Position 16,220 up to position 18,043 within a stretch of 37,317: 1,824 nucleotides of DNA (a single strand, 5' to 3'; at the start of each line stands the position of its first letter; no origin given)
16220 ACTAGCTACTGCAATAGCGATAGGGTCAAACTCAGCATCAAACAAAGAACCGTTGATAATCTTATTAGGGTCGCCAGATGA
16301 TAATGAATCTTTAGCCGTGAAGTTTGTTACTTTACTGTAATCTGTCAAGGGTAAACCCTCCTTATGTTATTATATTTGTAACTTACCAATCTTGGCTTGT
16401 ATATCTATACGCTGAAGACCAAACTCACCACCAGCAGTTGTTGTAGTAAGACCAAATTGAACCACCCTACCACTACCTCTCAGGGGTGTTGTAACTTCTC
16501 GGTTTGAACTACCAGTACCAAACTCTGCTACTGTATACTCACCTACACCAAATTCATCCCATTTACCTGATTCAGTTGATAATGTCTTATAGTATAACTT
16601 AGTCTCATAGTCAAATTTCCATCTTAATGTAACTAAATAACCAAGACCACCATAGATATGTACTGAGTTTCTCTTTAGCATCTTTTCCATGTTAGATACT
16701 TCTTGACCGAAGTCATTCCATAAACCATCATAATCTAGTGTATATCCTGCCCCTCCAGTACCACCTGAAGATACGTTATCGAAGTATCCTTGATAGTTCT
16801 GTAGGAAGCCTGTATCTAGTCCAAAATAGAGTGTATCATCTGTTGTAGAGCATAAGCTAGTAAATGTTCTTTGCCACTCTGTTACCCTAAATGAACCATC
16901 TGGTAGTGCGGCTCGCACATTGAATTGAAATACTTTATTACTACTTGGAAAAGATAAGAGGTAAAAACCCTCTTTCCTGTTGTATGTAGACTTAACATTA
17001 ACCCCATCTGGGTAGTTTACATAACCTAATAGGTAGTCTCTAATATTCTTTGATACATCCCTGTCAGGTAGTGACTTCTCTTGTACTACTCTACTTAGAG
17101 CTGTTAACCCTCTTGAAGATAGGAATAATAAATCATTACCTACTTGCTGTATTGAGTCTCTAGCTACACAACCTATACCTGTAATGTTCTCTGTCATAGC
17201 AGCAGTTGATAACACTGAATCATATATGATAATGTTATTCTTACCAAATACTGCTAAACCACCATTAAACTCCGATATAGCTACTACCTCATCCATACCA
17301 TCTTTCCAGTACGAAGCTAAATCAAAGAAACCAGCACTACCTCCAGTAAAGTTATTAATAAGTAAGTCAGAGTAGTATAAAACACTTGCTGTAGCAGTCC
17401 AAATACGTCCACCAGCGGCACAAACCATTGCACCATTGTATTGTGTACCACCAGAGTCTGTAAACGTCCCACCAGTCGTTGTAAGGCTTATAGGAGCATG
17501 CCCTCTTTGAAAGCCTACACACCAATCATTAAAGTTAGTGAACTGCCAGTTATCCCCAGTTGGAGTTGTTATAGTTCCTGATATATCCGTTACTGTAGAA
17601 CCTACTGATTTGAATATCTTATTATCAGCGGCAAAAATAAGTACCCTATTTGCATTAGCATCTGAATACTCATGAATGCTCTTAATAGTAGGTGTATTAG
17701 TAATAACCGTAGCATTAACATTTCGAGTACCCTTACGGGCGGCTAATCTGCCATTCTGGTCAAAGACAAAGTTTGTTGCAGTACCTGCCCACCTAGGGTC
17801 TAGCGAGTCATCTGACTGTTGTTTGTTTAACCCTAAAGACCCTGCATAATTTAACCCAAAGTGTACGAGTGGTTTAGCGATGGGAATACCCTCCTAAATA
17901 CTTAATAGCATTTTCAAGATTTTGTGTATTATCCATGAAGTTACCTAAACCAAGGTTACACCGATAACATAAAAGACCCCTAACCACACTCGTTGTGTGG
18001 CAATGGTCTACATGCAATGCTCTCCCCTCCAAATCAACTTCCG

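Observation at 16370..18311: Tail gene with a 155-codon start-less 5' region abutting an Endo VII-type HNH gene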

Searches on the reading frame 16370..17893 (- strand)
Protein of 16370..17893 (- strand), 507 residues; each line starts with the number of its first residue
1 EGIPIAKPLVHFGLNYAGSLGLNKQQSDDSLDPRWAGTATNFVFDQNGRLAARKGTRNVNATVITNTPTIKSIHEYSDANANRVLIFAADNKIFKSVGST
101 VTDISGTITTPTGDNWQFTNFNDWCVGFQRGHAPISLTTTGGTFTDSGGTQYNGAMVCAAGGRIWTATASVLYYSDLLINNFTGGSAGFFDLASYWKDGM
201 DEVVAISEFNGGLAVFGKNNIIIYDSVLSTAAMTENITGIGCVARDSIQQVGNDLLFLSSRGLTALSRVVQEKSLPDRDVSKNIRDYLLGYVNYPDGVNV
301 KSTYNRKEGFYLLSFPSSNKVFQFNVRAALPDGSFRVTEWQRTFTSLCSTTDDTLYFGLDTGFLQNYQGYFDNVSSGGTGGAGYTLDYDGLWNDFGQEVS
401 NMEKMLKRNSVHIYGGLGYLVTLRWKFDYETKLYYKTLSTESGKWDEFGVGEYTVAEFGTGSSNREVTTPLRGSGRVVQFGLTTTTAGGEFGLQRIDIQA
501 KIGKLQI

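Call 5: search_dna_similar(query=window:16373-17893:-, collection=phages, mode=protein, max_rows=30)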
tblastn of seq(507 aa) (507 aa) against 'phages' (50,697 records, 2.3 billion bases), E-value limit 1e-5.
Records with a match: 6; places in all: 6; records where one place covers at least 80% of the query: 0.
Best place of each record, by identity: <60% 6.
By first word of the organism name: Rhizobium 3; Pelagibacter 2; Roseobacter 1.
By host as written in the record: Candidatus Pelagibacter sp. HTCC7211 2; Rhizobium phaseoli N3_13 1; Rhizobium phaseoli I3_11 1; Rhodobacteraceae bacterium FZCC0040 1; Rhizobium phaseoli N3_19 1.
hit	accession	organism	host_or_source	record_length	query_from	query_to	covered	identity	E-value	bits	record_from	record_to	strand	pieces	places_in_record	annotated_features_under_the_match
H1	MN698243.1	Pelagibacter phage HTVC104P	Candidatus Pelagibacter sp. HTCC7211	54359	167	463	59%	25.8%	7e-7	58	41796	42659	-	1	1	putative structural protein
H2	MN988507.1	Rhizobium phage RHph_N3_13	Rhizobium phaseoli N3_13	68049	204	494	57%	25.6%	4e-7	59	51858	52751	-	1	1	hypothetical protein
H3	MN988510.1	Rhizobium phage RHph_I3_11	Rhizobium phaseoli I3_11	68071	204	494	57%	25.6%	4e-7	59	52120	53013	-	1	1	hypothetical protein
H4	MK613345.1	Roseobacter phage CRP-3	Rhodobacteraceae bacterium FZCC0040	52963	202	503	60%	24.2%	1e-6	58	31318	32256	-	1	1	putative structural protein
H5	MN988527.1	Rhizobium phage RHph_N3_19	Rhizobium phaseoli N3_19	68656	204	494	57%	25.0%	3e-6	56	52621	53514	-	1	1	hypothetical protein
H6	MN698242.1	Pelagibacter phage HTVC103P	Candidatus Pelagibacter sp. HTCC7211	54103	167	313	29%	27.9%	2e-6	57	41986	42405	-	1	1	putative structural protein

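Call 7: search_protein_families(library=pfam, proteins=[window:16370-17893:-], max_evalue=0.01)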
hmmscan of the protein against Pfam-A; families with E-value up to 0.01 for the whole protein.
window:16370-17893:- (507 aa): 0 families

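Call 8: search_protein_families(library=phrogs, proteins=[window:16370-17893:-], max_evalue=0.01)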
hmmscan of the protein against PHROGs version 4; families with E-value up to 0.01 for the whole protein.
window:16370-17893:- (507 aa): 4 families
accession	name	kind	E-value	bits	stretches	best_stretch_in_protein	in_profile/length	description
phrog_5107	-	lysis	4.2e-31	108.9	1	38-503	77-530/533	amidase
phrog_3287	-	head and packaging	4.8e-13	49.8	1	17-287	9-296/524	virion structural protein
phrog_578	-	connector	2.7e-06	27.1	1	201-328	187-317/486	head closure Hc3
phrog_511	-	head and packaging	0.0031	16.9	1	201-267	605-672/862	internal virion protein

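Call 9: find_homologous_proteins(query=window:16370-17893:-)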
Query window:16370-17893:- (507 aa): 318 proteins with E <= 0.001 among 8000 candidates; the best 120 are listed.
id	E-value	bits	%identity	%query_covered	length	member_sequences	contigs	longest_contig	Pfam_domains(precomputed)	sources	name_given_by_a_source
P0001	0.0e+0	1069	92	99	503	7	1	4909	-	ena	-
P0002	1.2e-292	989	85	99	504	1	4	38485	-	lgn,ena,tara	tara:strand:+ start:3745 stop:5259 length:1515 start_codon:yes stop_codon:yes gene_type:complete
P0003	1.8e-232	791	67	99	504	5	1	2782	PF11134.14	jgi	-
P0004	2.0e-225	767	66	99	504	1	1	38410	PF11134.14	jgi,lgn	jgi:hypothetical protein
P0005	4.7e-218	743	65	96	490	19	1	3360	PF11134.14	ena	-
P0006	5.3e-212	723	64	99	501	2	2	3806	-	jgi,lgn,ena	-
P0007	3.2e-200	684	64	92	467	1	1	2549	PF11134.14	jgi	-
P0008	8.1e-158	544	51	99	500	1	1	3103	-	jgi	jgi:hypothetical protein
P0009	3.2e-156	539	50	99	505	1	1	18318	-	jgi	jgi:hypothetical protein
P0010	1.6e-153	530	49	99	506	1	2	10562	-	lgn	-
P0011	3.1e-153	529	49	99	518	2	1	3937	-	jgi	-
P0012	1.6e-152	527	49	99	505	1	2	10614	-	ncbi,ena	-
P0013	5.9e-152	525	49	99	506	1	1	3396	-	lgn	-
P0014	7.7e-152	525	49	99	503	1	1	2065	-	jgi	jgi:hypothetical protein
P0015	2.9e-151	523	48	99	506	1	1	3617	-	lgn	-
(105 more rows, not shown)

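Call 11: find_encoding_contigs(protein=P0001, flank=5000)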
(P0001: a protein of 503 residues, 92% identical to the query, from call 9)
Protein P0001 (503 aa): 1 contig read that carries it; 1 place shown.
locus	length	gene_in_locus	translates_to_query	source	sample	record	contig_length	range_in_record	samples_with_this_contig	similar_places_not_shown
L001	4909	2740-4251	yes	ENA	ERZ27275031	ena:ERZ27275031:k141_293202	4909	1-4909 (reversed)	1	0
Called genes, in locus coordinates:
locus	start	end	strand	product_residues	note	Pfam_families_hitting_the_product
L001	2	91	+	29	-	?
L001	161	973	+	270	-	-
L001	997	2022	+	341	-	PF25209:Phage_capsid_4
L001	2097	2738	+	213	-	PF24175:SU10_adaptor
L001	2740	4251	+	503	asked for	-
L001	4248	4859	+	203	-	-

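Call 12: find_encoding_contigs(protein=P0002, flank=6000)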
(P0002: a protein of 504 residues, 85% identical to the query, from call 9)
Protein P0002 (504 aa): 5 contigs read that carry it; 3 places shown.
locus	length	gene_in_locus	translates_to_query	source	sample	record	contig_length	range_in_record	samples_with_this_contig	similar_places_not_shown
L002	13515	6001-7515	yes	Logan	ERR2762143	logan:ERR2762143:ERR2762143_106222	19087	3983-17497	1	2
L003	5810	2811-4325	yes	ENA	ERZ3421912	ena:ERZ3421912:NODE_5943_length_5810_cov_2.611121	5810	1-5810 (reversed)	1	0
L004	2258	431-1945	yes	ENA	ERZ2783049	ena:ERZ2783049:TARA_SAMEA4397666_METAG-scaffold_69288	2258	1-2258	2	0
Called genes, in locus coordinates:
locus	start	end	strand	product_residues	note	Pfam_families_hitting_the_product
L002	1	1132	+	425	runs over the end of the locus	PF03237:Terminase_6N, PF17289:Terminase_6C (weak), PF22530:Terminase-T7_RNaseH-like (weak)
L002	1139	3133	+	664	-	PF23899:SU10_portal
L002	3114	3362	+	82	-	-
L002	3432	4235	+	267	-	-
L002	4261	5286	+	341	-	PF25209:Phage_capsid_4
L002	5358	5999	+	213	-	PF24175:SU10_adaptor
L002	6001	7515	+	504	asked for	-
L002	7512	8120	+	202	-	-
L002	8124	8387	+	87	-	-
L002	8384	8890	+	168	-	-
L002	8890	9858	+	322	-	PF13884:Peptidase_S74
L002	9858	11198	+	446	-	-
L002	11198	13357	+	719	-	-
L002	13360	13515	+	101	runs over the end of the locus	-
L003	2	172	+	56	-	?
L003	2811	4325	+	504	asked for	-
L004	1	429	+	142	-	?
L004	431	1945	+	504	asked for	-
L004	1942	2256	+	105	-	?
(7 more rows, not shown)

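Call 24: find_encoding_contigs(protein=P0005, flank=3000)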
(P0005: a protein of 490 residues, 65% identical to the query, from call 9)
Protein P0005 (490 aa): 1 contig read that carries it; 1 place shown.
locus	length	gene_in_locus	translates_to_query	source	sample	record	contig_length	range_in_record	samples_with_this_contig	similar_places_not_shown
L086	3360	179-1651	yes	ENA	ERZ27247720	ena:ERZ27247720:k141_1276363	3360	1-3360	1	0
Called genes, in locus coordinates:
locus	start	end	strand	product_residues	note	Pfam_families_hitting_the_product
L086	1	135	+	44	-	?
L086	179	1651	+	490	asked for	PF11134:Phage_stabilise (faint)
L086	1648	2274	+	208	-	PF21939:Gp10_C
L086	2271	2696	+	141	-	-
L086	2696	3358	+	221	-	?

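Call 25: find_encoding_contigs(protein=P0007, flank=3000)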
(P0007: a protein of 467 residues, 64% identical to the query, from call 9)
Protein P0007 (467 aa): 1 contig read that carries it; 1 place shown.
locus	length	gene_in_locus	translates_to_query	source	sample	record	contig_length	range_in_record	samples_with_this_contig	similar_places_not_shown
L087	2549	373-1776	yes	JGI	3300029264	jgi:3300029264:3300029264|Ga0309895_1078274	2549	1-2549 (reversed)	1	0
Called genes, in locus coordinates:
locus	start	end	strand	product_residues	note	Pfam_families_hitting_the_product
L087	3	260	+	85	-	?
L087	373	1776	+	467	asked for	PF11134:Phage_stabilise (weak)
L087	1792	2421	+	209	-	PF21939:Gp10_C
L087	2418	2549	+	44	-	?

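Call 30: find_related_loci(query=A1, collection=metagenome_contigs, flank=2500)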
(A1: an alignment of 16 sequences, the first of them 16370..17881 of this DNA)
Query A1 (503 aa) in metagenome_contigs; peptide patterns used: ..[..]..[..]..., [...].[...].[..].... (x = any residue, [..] = any of these).
261 stretches matched a pattern; 120 encode a relative of the query (tblastn E <= 1e-3); the best 80 are kept; 80 distinct loci.
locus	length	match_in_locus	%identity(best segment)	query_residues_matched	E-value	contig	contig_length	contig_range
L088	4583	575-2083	93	1-503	0e+0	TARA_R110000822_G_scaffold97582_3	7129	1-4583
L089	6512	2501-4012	85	1-503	0e+0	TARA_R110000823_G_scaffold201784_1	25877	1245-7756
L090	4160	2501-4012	65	1-503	0e+0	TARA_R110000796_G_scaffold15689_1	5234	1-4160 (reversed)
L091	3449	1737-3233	64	1-501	0e+0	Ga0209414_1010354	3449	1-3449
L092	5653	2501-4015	49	1-503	8e-158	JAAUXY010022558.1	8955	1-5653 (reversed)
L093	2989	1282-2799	48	1-503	8e-161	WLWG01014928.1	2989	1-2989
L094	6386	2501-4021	49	1-503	3e-150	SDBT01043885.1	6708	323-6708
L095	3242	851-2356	47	1-501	2e-154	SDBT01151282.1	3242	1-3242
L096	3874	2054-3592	45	1-501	3e-150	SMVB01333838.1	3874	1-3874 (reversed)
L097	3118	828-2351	45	1-503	7e-150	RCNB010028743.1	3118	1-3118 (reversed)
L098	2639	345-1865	45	1-503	4e-150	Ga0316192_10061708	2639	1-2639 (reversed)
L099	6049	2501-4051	44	1-503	1e-138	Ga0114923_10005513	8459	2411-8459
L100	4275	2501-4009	44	1-503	4e-135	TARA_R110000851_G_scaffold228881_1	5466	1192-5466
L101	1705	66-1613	44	1-503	5e-144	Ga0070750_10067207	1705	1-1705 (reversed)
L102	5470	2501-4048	42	1-503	1e-131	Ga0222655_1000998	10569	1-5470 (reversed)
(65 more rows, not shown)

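Call 31: find_related_loci(query=A1, collection=viral_contigs, flank=2500)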
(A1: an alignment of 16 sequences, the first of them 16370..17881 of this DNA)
Query A1 (503 aa) in viral_contigs; peptide patterns used: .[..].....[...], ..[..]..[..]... (x = any residue, [..] = any of these).
407 stretches matched a pattern; 303 encode a relative of the query (tblastn E <= 1e-3); the best 80 are kept; 80 distinct loci.
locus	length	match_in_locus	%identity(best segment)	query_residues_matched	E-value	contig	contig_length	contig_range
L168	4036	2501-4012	66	1-503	0e+0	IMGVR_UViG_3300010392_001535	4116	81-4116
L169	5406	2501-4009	48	1-501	9e-157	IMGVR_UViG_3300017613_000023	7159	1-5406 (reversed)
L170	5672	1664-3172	49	1-502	1e-156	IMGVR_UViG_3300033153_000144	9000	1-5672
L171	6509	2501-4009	48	1-501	2e-156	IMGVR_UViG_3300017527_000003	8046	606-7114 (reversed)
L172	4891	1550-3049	51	1-500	2e-157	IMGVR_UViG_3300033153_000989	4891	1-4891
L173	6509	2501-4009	48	1-501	4e-154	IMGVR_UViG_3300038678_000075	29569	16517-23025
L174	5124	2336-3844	48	1-502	2e-154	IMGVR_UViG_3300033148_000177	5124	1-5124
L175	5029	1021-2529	48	1-503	4e-149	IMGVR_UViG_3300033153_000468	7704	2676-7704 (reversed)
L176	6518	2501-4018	49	1-501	4e-148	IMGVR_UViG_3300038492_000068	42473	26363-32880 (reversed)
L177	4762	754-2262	46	2-501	1e-145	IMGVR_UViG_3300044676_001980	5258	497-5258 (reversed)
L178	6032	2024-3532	47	1-503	1e-143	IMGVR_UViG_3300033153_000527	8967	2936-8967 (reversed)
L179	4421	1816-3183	50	1-450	1e-143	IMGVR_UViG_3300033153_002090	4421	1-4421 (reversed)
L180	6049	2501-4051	44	1-503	2e-138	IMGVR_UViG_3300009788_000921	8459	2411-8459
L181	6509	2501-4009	46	1-503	7e-137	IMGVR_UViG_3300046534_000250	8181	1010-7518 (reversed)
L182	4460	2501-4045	45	1-501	1e-134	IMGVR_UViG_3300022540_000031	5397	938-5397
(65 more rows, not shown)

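Call 44: search_solved_structures(query=A1, max_evalue=1)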
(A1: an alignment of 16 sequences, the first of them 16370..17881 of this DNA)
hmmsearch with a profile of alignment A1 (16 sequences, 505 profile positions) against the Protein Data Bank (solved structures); distinct sequences matched with E-value up to 1: 0.

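Call 62: predict_structure(alignment_id=A2)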
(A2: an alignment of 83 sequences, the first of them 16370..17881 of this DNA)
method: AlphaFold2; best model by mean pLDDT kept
length: 503 residues; sequences in the alignment: 83
mean_pLDDT: 87.5   pTM: 0.87
mean pLDDT of the five models: 87.5, 86.9, 86.8, 86.4, 85.4
residues with pLDDT >= 90: 277; 70-90: 181; 50-70: 37; < 50: 8
segments of 3 or more residues with pLDDT < 50: 266-268
pLDDT, mean of each block of 10 residues (from residue 1): 77 88 76 94 90 96 95 94 97 95 92 94 93 95 84 92 91 86 86 83 90 91 85 88 92 92 64 85 84 83 96 94 91 95 96 96 95 94 91 84 89 85 88 77 52 57 86 91 89 87 57
secondary structure, 60 per line:
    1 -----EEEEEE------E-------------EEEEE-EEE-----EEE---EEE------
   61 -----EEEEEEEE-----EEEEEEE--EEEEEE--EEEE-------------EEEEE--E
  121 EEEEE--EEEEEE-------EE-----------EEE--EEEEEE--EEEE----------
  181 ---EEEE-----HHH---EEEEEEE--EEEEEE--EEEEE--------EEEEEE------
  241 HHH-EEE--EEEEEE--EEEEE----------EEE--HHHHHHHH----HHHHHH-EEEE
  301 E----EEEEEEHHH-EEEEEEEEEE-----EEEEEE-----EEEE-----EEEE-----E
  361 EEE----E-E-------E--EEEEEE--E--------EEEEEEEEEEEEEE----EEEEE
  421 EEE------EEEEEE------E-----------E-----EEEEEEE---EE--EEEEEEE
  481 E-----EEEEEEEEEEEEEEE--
elements in order: E6-11 E32-36 E38-40 E46-48 E52-54 E66-73 E79-85 E88-93 E96-99 E113-117 E120-125 E128-133 E154-156 E159-164 E167-170 E184-187 E199-205 E208-213 E216-220 E229-234 E245-247 E250-255 E258-262 E273-275 H278-285 H290-295 E297-301 E306-311 E316-325 E331-336 E342-345 E351-354 E360-363 E381-386 E398-411 E416-423 E430-435 E460-466 E474-481 E487-501

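Call 67: fold_search(model_id=the predicted structure, library=pdb)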
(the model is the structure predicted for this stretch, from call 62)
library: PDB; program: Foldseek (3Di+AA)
matches with E <= 10: 1577; with E <= 0.001: 308
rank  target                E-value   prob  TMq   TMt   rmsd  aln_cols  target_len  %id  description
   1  9nwi_Y                1.2e-21  1.00  0.75  0.74   5.3       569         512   10  Pseudomonas phage Pa223 tail (C6 symmetry) (released 2025-08-06)
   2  8zkk_O                9.6e-19  1.00  0.70  0.68   6.1       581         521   12  Portal-tail of Vibrio cholerae typing phage mature VP1 (released 2024-08-14)
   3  9vvr_d                7.1e-16  1.00  0.63  0.43  18.8       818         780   10  Structure of the bacteriophage E1004 tail (released 2025-11-12)
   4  8eap_D                9.0e-16  1.00  0.64  0.68   7.0       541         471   11  Cryo-EM structure of the in-situ gp10-gp26 from bacteriophage P22 (released 2023-09-06)
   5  9vvr_S                1.4e-15  1.00  0.65  0.45  13.9       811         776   10  Structure of the bacteriophage E1004 tail (released 2025-11-12)
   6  8u10_1                1.6e-15  1.00  0.63  0.66   7.2       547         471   10  In situ cryo-EM structure of bacteriophage P22 gp1:gp4:gp5:gp10:gp9 N-term complex in conformation 1 at 3.2A resolutio (released 2023-11-22)
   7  9vyg_M                1.8e-15  1.00  0.65  0.72   6.5       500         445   14  Cyanopodophage Pan3 tail complex (released 2025-11-26)
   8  9vvr_V                2.2e-15  1.00  0.65  0.44  14.5       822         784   10  Structure of the bacteriophage E1004 tail (released 2025-11-12)
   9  8vbx_A                3.4e-15  1.00  0.70  0.56   8.1       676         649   11  C6 nozzle and fibre complex of the mature bacteriophage PhiM1 particle (released 2024-10-23)
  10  8zkm_E                4.4e-15  1.00  0.72  0.69   5.2       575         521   12  portal-tail of Vibrio cholerae typing phage release VP1 (released 2024-08-14)
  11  7y1c_Y                5.8e-15  1.00  0.62  0.42  16.4       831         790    9  CryoEM structure of Klebsiella phage Kp9 tail complex applied with C6 symmetry (released 2023-06-14)
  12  8i4m_A                6.1e-15  1.00  0.65  0.43  17.9       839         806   10  Portal-tail complex structure of the Cyanophage P-SCSP1u (released 2023-11-01)
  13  9jyz_P                1.9e-14  1.00  0.62  0.41  18.2       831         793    9  portal-tail complex of mature T7 (released 2024-12-11)
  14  9jg6_a                7.0e-14  1.00  0.59  0.62   8.6       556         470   10  The tail-complex structure of phage P22 (released 2025-02-26)
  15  8jov_A                8.5e-14  1.00  0.55  0.54  11.8       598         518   12  Portal-tail complex of phage GP4 (released 2023-11-01)
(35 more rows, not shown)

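Call 71: search_protein_families(library=pfam, proteins=[L172:1042-1557:+], max_evalue=0.001)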
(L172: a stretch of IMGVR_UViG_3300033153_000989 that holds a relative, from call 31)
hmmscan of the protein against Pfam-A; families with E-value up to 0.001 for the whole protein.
L172:1042-1557:+ (171 aa): 1 family
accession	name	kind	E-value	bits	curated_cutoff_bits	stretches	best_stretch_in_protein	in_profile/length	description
PF02945.21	Endonuclease_7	-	1.4e-24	86.2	23.6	1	86-168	4-82/82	Recombination endonuclease VII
